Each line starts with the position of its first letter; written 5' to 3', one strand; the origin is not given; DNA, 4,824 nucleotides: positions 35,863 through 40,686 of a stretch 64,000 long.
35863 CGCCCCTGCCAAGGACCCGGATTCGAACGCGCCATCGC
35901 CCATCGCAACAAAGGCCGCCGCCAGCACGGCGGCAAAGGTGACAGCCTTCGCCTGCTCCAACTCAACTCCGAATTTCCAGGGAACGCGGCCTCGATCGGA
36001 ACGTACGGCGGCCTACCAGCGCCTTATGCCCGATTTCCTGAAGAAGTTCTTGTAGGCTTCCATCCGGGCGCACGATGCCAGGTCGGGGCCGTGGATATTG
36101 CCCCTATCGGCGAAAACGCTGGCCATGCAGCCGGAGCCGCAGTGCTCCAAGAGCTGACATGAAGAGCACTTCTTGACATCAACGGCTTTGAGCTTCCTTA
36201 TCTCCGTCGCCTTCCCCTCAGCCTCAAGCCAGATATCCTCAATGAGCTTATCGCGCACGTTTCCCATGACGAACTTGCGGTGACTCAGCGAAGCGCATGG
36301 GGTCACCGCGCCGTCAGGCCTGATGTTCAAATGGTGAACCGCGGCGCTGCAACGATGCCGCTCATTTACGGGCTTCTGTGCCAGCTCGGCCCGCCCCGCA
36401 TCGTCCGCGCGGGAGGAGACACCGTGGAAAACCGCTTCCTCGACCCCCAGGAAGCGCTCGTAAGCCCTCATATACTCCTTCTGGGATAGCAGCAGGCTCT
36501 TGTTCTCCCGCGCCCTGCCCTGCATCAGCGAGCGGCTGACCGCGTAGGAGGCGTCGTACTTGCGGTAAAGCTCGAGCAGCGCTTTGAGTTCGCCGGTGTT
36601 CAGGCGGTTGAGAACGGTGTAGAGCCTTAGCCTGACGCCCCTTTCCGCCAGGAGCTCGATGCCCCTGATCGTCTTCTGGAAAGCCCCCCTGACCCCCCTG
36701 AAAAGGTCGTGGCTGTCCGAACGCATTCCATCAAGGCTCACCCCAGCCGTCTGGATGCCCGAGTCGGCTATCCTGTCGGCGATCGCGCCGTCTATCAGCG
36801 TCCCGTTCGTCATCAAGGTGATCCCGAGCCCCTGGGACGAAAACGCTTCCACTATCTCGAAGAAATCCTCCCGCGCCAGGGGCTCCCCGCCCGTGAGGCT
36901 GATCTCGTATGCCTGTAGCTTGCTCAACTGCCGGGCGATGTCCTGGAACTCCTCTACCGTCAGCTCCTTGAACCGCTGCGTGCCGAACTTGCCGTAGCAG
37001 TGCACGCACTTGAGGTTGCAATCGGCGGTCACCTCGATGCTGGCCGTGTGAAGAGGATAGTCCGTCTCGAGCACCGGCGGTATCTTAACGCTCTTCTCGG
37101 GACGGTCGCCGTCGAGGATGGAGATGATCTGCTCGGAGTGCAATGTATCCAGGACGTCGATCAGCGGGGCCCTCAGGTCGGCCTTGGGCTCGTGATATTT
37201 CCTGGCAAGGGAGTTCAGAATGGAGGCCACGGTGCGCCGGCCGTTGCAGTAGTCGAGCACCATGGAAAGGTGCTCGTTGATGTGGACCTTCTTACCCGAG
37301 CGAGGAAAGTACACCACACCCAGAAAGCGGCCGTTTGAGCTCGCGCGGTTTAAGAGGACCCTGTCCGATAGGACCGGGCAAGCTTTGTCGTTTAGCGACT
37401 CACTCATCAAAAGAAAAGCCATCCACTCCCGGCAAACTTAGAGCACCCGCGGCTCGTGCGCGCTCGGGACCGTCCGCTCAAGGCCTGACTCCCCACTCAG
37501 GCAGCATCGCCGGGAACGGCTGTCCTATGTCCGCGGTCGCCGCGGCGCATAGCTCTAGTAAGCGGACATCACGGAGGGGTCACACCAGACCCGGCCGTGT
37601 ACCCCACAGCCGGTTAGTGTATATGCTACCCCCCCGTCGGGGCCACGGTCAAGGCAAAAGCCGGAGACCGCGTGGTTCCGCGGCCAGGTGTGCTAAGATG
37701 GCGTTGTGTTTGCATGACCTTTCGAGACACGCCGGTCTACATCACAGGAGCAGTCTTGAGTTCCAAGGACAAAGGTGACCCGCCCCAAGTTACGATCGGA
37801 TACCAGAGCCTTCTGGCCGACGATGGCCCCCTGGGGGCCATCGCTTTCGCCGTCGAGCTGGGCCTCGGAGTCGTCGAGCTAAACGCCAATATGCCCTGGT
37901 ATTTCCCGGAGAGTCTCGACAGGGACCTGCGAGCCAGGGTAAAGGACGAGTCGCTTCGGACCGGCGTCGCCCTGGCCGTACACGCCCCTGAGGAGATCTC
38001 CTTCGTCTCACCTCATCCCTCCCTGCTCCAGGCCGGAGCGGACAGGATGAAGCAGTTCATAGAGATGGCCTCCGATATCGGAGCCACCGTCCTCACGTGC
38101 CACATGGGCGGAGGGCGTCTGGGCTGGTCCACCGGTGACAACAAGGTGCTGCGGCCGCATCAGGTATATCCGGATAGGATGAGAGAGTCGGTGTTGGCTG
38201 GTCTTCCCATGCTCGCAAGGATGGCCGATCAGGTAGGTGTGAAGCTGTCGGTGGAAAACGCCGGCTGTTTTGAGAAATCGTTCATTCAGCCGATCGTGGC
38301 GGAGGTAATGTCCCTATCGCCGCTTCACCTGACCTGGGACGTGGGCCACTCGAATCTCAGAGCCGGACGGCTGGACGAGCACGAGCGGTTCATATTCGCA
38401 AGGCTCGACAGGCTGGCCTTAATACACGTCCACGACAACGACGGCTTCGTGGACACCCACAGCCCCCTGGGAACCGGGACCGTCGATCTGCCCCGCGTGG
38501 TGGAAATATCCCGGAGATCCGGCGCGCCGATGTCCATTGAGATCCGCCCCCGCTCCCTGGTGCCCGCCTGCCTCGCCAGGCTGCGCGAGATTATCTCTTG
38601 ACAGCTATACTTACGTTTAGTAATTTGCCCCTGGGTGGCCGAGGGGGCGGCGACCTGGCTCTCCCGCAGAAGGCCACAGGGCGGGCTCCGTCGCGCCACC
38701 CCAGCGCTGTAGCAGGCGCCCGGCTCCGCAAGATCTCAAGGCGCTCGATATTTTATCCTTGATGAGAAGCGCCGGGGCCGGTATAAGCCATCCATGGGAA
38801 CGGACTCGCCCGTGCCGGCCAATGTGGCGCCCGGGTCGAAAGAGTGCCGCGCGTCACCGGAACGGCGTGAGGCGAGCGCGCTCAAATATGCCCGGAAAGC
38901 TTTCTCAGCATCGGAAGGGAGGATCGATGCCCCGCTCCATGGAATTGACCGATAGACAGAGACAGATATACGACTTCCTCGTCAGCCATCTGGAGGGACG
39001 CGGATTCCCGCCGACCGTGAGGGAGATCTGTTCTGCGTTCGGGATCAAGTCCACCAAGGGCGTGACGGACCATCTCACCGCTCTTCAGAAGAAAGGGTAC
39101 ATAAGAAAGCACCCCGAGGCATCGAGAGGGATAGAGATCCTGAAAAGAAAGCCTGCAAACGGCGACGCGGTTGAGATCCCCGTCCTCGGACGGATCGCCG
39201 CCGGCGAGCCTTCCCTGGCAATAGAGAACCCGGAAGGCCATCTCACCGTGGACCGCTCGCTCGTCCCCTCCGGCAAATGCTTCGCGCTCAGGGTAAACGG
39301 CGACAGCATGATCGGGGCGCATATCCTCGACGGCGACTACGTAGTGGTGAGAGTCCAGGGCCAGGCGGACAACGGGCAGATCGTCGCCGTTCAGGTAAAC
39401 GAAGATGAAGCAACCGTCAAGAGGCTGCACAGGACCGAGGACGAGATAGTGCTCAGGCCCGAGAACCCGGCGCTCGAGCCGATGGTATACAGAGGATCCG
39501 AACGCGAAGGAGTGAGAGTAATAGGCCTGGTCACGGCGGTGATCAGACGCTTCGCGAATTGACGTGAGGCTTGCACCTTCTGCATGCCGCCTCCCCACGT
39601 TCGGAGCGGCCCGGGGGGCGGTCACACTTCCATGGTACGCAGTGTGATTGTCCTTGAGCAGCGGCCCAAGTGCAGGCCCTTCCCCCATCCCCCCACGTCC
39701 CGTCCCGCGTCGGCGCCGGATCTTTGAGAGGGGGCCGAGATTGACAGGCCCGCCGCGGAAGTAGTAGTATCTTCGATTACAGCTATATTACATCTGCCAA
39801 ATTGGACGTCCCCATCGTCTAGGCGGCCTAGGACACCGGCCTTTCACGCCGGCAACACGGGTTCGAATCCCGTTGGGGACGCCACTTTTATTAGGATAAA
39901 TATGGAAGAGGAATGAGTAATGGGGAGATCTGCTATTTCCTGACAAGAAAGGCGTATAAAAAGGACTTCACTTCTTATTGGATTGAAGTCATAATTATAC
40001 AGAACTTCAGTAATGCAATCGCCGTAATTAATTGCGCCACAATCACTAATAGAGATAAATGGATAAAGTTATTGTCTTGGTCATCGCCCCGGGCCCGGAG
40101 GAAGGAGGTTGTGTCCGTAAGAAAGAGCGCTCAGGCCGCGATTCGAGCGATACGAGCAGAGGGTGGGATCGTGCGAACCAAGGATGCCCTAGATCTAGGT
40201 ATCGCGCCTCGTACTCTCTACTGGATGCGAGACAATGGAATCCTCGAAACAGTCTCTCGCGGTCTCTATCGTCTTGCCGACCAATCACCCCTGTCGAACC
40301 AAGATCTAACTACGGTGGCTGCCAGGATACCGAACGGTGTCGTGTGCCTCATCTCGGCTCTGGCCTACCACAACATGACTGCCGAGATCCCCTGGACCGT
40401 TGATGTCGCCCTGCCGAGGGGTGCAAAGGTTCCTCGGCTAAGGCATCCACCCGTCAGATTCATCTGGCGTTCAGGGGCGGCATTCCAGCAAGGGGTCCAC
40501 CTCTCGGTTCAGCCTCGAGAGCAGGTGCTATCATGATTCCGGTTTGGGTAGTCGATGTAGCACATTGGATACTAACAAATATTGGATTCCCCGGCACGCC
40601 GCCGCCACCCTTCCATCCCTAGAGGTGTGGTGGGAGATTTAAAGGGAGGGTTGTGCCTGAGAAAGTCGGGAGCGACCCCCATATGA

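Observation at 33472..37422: RRE-containing radical SAM/SPASM maturase with no visible precursor peptide, heading a cluster of exported enzymes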

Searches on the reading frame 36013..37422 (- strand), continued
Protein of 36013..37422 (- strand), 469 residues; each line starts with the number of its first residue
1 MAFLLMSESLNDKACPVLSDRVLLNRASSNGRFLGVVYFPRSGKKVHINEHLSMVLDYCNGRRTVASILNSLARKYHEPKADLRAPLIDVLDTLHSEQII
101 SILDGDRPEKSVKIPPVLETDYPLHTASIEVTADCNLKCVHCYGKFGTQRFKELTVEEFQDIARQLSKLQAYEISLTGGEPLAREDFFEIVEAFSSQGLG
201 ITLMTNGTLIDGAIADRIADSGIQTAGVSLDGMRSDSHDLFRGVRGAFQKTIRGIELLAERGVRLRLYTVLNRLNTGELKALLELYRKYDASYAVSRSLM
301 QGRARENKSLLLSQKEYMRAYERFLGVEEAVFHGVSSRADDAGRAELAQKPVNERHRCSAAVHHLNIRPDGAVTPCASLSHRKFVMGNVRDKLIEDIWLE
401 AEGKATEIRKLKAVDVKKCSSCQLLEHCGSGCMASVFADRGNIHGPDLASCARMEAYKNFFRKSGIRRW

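Call 88: search_protein_families(library=padloc, proteins=[window:36013-37407:-], max_evalue=0.001)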
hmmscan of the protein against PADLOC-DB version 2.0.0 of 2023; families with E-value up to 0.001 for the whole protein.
window:36013-37407:- (464 aa): 2 families
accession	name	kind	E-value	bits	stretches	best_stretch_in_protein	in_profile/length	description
PDLC02903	pVip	-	4.4e-21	73.5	1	124-278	4-158/257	Viperins not associated with kinases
PDLC02904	pVip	-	3.3e-20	70.7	1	126-282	9-166/262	Viperins associated with kinases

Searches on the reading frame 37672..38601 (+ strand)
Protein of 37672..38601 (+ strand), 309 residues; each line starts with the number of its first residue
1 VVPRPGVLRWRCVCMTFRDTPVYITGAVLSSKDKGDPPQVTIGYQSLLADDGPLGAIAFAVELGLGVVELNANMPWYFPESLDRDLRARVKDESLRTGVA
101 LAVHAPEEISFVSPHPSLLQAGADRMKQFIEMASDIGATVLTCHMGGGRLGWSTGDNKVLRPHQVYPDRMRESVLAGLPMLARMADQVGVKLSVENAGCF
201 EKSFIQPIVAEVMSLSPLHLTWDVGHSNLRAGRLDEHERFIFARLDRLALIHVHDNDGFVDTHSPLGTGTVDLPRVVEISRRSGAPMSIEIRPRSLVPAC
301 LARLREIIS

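Call 73: search_protein_families(library=pfam, proteins=[window:37672-38601:+], max_evalue=0.001)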
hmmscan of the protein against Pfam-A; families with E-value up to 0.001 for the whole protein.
window:37672-38601:+ (309 aa): 1 family
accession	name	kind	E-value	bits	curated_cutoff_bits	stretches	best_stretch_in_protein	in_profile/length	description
PF01261.30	AP_endonuc_2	-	3.3e-23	83.1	31.1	1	58-294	2-232/249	Xylose isomerase-like TIM barrel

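Call 88: search_protein_families(library=padloc, proteins=[window:37714-38601:+], max_evalue=0.001)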
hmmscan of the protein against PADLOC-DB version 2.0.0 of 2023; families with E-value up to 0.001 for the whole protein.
window:37714-38601:+ (295 aa): 0 families

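Call 98: search_protein_families(library=ncbifam, proteins=[window:37714-38601:+], max_evalue=0.01)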
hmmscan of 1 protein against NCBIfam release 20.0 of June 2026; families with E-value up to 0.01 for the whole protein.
window:37714-38601:+ (295 aa): 3 families
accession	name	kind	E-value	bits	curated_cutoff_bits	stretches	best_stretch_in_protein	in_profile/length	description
NF041277.1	coba_remo_CbiR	equivalog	4.2e-13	49.4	105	1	70-270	45-227/249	cobamide remodeling phosphodiesterase CbiR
NF002198.0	PRK01060.1-3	equivalog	1.4e-05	24.9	244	0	43-132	15-100/253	deoxyribonuclease IV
NF041099.2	keto_glucon_epim_IolO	equivalog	0.00018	20.9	300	1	90-244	73-216/269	5-keto-L-gluconate epimerase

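Call 99: search_solved_structures(query=window:37714-38601:+, max_evalue=0.01)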
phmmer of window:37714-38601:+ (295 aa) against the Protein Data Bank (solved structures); distinct sequences matched with E-value up to 0.01: 1.
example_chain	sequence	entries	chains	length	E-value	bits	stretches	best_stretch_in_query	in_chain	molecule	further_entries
3wqo_A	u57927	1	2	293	1.1e-07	34.8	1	87-283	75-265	Uncharacterized protein MJ1311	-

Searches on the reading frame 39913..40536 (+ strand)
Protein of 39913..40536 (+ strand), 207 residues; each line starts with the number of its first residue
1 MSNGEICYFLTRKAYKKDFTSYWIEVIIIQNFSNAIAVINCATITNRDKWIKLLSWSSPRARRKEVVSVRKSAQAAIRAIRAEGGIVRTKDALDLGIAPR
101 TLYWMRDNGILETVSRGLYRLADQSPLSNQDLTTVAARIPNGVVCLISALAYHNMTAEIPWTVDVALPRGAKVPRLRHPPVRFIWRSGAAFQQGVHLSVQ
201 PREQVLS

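Call 73: search_protein_families(library=pfam, proteins=[window:39913-40536:+], max_evalue=0.001)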
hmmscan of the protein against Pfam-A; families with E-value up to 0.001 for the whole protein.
window:39913-40536:+ (207 aa): 1 family
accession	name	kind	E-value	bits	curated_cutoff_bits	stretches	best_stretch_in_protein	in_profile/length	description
PF13338.12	AbiEi_4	-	4.7e-12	46.2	25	1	79-122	6-49/49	Transcriptional regulator, AbiEi antitoxin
